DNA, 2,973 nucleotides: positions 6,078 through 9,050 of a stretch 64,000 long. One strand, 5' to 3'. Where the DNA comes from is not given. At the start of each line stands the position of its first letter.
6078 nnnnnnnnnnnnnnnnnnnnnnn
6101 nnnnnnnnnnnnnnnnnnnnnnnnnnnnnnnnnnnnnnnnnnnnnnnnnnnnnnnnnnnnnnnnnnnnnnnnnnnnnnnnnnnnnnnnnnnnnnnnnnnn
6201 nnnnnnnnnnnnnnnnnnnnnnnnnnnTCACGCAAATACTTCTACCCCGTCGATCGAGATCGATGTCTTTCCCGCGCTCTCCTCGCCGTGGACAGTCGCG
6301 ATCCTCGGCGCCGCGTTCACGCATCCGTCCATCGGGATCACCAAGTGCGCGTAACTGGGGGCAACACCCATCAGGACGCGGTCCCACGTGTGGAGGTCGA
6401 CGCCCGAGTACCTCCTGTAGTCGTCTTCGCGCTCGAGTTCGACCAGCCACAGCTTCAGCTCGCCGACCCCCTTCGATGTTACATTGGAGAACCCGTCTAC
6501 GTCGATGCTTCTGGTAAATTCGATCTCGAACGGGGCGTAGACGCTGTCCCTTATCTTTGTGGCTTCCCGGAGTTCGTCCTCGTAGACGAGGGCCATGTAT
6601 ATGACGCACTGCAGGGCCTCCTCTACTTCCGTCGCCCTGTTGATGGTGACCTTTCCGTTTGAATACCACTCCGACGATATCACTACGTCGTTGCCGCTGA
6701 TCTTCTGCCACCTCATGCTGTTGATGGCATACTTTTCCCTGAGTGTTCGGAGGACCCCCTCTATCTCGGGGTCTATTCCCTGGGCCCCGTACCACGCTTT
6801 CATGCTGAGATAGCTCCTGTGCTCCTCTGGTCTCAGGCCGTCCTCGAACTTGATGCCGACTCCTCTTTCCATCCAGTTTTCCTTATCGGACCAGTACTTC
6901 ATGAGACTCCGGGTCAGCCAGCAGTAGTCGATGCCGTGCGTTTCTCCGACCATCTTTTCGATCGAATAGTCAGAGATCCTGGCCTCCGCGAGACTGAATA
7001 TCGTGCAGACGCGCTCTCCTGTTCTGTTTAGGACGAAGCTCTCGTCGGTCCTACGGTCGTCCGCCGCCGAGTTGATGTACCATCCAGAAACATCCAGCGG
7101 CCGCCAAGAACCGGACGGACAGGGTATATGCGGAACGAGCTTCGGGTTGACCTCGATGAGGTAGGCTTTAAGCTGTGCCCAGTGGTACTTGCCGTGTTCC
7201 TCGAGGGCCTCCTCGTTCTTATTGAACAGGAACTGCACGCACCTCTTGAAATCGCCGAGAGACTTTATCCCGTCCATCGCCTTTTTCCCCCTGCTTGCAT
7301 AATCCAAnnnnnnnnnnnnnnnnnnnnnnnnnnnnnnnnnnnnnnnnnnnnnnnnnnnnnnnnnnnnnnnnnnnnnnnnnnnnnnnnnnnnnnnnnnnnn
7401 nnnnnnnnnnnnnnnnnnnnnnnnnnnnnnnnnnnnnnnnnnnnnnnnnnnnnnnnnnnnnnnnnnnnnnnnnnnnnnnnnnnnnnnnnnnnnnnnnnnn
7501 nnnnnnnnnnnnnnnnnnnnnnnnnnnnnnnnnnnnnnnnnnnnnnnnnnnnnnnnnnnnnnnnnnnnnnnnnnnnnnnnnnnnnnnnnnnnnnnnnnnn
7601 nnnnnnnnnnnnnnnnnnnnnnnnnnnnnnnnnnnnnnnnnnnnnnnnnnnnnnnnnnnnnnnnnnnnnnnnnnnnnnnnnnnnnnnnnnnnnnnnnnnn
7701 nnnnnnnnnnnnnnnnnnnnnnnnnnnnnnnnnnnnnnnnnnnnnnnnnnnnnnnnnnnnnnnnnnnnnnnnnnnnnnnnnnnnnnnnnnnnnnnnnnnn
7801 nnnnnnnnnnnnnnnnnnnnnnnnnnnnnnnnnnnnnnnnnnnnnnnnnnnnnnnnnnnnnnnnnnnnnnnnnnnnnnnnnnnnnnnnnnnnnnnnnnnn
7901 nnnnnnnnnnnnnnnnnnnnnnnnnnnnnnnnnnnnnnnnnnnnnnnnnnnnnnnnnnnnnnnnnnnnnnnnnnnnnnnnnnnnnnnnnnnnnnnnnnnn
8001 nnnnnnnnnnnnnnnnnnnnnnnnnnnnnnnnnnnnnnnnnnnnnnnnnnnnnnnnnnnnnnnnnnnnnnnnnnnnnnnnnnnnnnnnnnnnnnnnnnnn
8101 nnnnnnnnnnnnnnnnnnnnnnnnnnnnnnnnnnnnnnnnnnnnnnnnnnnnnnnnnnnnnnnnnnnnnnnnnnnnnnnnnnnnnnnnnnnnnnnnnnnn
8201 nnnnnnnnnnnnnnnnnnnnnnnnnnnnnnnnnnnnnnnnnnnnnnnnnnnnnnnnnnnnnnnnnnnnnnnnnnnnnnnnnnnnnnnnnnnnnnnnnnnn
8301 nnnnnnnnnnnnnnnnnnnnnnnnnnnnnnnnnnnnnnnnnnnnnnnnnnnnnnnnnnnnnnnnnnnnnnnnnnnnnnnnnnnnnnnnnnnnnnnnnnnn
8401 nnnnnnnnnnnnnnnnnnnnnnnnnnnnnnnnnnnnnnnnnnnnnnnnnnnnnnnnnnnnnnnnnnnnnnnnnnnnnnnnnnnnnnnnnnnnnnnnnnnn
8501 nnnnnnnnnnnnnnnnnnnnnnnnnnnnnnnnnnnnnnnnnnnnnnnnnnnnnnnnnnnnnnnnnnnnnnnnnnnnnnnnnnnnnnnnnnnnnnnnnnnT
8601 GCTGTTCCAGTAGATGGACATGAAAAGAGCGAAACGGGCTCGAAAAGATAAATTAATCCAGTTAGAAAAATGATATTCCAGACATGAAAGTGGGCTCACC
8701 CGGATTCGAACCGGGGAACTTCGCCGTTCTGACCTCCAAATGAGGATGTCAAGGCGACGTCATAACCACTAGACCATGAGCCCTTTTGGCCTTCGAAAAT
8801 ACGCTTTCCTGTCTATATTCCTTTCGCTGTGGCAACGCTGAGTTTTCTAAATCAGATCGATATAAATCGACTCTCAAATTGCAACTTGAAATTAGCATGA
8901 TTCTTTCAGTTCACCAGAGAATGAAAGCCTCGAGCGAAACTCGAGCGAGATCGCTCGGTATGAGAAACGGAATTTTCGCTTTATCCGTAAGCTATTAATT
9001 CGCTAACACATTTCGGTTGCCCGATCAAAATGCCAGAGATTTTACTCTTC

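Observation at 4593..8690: Accessory-looking patch on the 3' side of tRNA-Val(GAC)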

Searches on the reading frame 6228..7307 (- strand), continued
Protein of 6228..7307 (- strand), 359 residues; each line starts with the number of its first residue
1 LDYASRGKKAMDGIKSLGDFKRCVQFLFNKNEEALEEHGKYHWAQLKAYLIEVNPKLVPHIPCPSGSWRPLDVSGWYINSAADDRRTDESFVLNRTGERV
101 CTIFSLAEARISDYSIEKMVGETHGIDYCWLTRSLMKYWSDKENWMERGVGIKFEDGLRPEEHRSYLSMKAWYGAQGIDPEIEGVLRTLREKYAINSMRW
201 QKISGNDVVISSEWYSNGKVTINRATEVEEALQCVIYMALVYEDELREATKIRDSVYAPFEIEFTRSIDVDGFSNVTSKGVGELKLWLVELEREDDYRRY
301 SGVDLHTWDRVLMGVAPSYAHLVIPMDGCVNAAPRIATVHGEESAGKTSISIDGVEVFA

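Call 109: find_encoding_contigs(protein=P0263, flank=7000, max_places=1)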
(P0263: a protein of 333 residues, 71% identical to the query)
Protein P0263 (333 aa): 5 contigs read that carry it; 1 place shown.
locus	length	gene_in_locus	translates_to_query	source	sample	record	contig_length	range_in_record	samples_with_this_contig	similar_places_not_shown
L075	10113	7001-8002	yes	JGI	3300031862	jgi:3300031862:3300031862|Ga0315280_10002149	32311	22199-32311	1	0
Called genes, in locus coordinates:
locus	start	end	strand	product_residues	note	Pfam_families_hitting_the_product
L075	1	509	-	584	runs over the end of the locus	PF21818:DUF6884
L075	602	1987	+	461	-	-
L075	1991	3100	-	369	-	PF01702:TGT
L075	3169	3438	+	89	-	PF25213:HVO_A0261_N, PF01022:HTH_5 (weak), PF12802:MarR_2 (weak), PF12840:HTH_20 (weak), PF13412:HTH_24 (weak), PF14947:HTH_45 (weak)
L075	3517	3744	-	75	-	-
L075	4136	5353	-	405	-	-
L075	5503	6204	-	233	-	-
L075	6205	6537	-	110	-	PF19891:DUF6364 (weak)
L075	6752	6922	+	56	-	-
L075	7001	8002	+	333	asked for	-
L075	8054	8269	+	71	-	-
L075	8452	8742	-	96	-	-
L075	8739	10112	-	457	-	?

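Call 110: find_encoding_contigs(protein=P0302, flank=7000, max_places=1)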
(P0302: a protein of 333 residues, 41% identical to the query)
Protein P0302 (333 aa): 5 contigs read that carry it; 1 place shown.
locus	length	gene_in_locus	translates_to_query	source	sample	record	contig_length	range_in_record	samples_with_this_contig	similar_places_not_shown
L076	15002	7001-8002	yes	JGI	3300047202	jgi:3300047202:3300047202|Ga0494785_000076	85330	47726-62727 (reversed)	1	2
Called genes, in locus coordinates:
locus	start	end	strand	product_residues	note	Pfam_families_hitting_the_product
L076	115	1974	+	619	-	-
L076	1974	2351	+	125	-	-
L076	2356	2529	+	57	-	-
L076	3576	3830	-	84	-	-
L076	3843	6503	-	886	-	PF04313:HSDR_N (weak), PF02384:N6_Mtase, PF01170:UPF0020 (faint), PF07669:Eco57I (weak), PF01420:Methylase_S (weak)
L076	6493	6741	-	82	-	-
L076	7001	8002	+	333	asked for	-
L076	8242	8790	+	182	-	PF13643:DUF4145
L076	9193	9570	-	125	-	-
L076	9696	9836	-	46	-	-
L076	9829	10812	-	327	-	-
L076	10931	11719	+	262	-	PF01012:ETF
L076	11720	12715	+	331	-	PF01012:ETF, PF00766:ETF_alpha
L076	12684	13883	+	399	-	PF02771:Acyl-CoA_dh_N, PF02770:Acyl-CoA_dh_M, PF00441:Acyl-CoA_dh_1, PF08028:Acyl-CoA_dh_2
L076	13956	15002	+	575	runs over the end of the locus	PF00501:AMP-binding, PF13193:AMP-binding_C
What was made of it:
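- EVE311 homologues sit next to a type IIG-like restriction-modification gene with DUF4145, and near TGT/DUF6884 (calls 109, 110).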

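Call 112: find_related_loci(query=A6, collection=viral_contigs, flank=6000)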
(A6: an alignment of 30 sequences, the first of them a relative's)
Query A6 (311 aa) in viral_contigs; peptide patterns used: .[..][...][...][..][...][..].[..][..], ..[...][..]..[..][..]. (x = any residue, [..] = any of these).
26 stretches matched a pattern; 1 encode a relative of the query (tblastn E <= 1e-3); 1 distinct loci.
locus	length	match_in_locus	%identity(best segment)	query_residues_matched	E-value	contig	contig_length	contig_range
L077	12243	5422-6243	41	2-265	2e-58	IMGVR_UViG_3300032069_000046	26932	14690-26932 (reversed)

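Call 118: search_protein_families(library=padloc, proteins=[L078:12651-13568:+, L078:13555-14310:-, L078:14996-15883:-, L078:16733-17296:+, L080:11958-12740:-, L080:12993-13529:-, L080:14052-15179:-, L078:14447-14671:-], max_evalue=0.001)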
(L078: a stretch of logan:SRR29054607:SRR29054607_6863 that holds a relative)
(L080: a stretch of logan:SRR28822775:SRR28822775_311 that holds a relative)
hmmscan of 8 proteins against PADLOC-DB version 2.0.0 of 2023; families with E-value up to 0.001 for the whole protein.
L078:12651-13568:+ (305 aa): 61 families (the best 25 are shown)
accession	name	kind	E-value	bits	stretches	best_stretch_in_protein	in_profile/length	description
PDLC03363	MTase_II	-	2.6e-118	392.6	1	8-301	10-293/294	Type II methyltransferase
PDLC03353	MTase_II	-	2.5e-40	136.7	2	26-119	162-253/260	Type II methyltransferase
PDLC03350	MTase_II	-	4e-40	136.2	2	25-119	207-300/312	Type II methyltransferase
PDLC03371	MTase_II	-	1.2e-26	91.9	1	37-120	173-256/260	Type II methyltransferase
PDLC03387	MTase_II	-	1.4e-25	88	1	53-123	212-281/289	Type II methyltransferase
PDLC03391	MTase_II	-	3.5e-23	79.9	1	51-299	141-378/381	Type II methyltransferase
PDLC03283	MTase_II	-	1.5e-22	78.3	2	40-119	192-274/352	Type II methyltransferase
PDLC03259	MTase_II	-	2.1e-21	74.2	1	28-117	172-256/423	Type II methyltransferase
PDLC03260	MTase_II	-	3.7e-21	73.4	1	26-129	220-320/349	Type II methyltransferase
PDLC03299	MTase_II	-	3.1e-20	70.8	1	38-128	179-267/296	Type II methyltransferase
PDLC03241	MTase_II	-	1.6e-16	58.3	1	51-120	368-437/447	Type II methyltransferase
PDLC03295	MTase_II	-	4.7e-15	53.8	1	25-122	173-272/292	Type II methyltransferase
PDLC03230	MTase_II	-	6.2e-15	53.3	1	34-116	200-282/360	Type II methyltransferase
PDLC03351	MTase_II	-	9.7e-15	52.6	1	59-166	131-235/348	Type II methyltransferase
PDLC03339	MTase_II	-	1.2e-14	51.8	1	39-119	194-274/399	Type II methyltransferase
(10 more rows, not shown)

L078:13555-14310:- (251 aa): 0 families

L078:14996-15883:- (295 aa): 6 families
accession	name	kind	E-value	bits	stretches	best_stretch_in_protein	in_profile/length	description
PDLC04916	PDC-S11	-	2.4e-42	143.3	1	7-181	23-195/358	-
PDLC04915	PDC-S11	-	4.2e-27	93.4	1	7-188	25-215/379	-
PDLC04913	PDC-S11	-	1.4e-24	84.8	1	3-172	21-198/375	-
PDLC04910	PDC-S11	-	1.2e-21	75.4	1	3-185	21-211/359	-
PDLC04909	PDC-S11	-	1.5e-15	55.6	1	6-172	24-197/347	-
PDLC04944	PDC-S18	-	1.1e-08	32.8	1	3-139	17-142/307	-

L078:16733-17296:+ (187 aa): 1 family
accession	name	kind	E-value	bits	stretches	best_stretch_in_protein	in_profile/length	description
PDLC04505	PDC-M19A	-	3e-08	31.5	1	46-148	36-135/294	-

L080:11958-12740:- (260 aa): 0 families

L080:12993-13529:- (178 aa): 0 families

L080:14052-15179:- (375 aa): 0 families

L078:14447-14671:- (74 aa): 0 families

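Call 119: search_protein_families(library=pfam, proteins=[L078:12651-13568:+, L078:13555-14310:-, L078:14996-15883:-, L078:16733-17296:+, L080:11958-12740:-, L080:12993-13529:-, L080:14052-15179:-, L078:14447-14671:-], max_evalue=0.001)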
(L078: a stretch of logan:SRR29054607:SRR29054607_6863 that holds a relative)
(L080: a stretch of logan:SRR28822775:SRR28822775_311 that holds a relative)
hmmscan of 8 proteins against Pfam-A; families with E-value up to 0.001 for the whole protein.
L078:12651-13568:+ (305 aa): 1 family
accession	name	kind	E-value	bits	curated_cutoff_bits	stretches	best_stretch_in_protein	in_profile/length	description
PF01555.25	N6_N4_Mtase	-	1.3e-28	100.9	26.7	2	38-113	142-220/221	DNA methylase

L078:13555-14310:- (251 aa): 0 families

L078:14996-15883:- (295 aa): 1 family
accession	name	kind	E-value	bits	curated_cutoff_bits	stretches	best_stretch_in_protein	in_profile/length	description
PF01939.22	NucS_C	-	1.3e-05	25.7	24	1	11-74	4-67/124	Endonuclease NucS C-terminal domain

L078:16733-17296:+ (187 aa): 0 families

L080:11958-12740:- (260 aa): 0 families

L080:12993-13529:- (178 aa): 1 family
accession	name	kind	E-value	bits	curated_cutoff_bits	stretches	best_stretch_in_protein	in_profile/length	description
PF02322.20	Cyt_bd_oxida_II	-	0.00017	21.5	35.6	1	9-164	173-300/302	Cytochrome bd terminal oxidase subunit II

L080:14052-15179:- (375 aa): 8 families
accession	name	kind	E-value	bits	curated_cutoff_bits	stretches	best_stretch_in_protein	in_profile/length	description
PF01494.25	FAD_binding_3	-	2.1e-19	70.4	22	1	4-287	2-308/349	FAD binding domain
PF01266.30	DAO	-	1.8e-09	38.1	27.9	1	5-38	1-34/353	FAD dependent oxidoreductase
PF13450.12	NAD_binding_8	-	6.2e-07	30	21.9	1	8-37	1-30/68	NAD(P)-binding Rossmann-like domain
PF07992.20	Pyr_redox_2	-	1.6e-06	28.2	26.1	1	4-44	1-41/291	Pyridine nucleotide-disulphide oxidoreductase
PF12831.13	FAD_oxidored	-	3.6e-06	27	27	1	5-36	1-32/416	FAD dependent oxidoreductase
PF00890.30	FAD_binding_2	-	6.8e-06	26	20.4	1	5-36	1-32/414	FAD binding domain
PF01134.28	GIDA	-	2.6e-05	23.9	22.1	1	5-38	1-35/391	Glucose inhibited division protein A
PF03486.20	HI0933_like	-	0.00038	20.4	50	1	5-41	2-38/244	HI0933-like protein Rossmann domain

L078:14447-14671:- (74 aa): 0 families

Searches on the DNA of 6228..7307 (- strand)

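Call 27: search_rna_families(sources=[L001, L002, L003], threshold=gathering)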
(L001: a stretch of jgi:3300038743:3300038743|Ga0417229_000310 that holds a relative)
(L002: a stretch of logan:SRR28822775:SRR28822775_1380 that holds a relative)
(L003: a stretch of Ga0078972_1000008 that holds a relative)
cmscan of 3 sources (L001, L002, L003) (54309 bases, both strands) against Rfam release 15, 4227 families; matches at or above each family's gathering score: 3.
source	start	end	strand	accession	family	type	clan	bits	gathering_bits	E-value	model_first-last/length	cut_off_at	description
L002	1049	1121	+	RF00005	tRNA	Gene; tRNA;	CL00001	60.9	29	8.5e-11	1-71/71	no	tRNA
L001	8473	8565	+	RF00005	tRNA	Gene; tRNA;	CL00001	58.3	29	4.5e-10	1-71/71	no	tRNA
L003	20116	20208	-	RF00005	tRNA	Gene; tRNA;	CL00001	58.3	29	4.5e-10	1-71/71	no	tRNA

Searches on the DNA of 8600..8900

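Call 45: search_rna_families(source=window, start=8600, end=8900, threshold=gathering, show_alignments=1)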
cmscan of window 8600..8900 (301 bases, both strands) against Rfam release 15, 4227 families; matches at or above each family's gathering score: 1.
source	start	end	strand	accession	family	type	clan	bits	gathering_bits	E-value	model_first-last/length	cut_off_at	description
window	8691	8783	-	RF00005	tRNA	Gene; tRNA;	CL00001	58.3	29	2.5e-12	1-71/71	no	tRNA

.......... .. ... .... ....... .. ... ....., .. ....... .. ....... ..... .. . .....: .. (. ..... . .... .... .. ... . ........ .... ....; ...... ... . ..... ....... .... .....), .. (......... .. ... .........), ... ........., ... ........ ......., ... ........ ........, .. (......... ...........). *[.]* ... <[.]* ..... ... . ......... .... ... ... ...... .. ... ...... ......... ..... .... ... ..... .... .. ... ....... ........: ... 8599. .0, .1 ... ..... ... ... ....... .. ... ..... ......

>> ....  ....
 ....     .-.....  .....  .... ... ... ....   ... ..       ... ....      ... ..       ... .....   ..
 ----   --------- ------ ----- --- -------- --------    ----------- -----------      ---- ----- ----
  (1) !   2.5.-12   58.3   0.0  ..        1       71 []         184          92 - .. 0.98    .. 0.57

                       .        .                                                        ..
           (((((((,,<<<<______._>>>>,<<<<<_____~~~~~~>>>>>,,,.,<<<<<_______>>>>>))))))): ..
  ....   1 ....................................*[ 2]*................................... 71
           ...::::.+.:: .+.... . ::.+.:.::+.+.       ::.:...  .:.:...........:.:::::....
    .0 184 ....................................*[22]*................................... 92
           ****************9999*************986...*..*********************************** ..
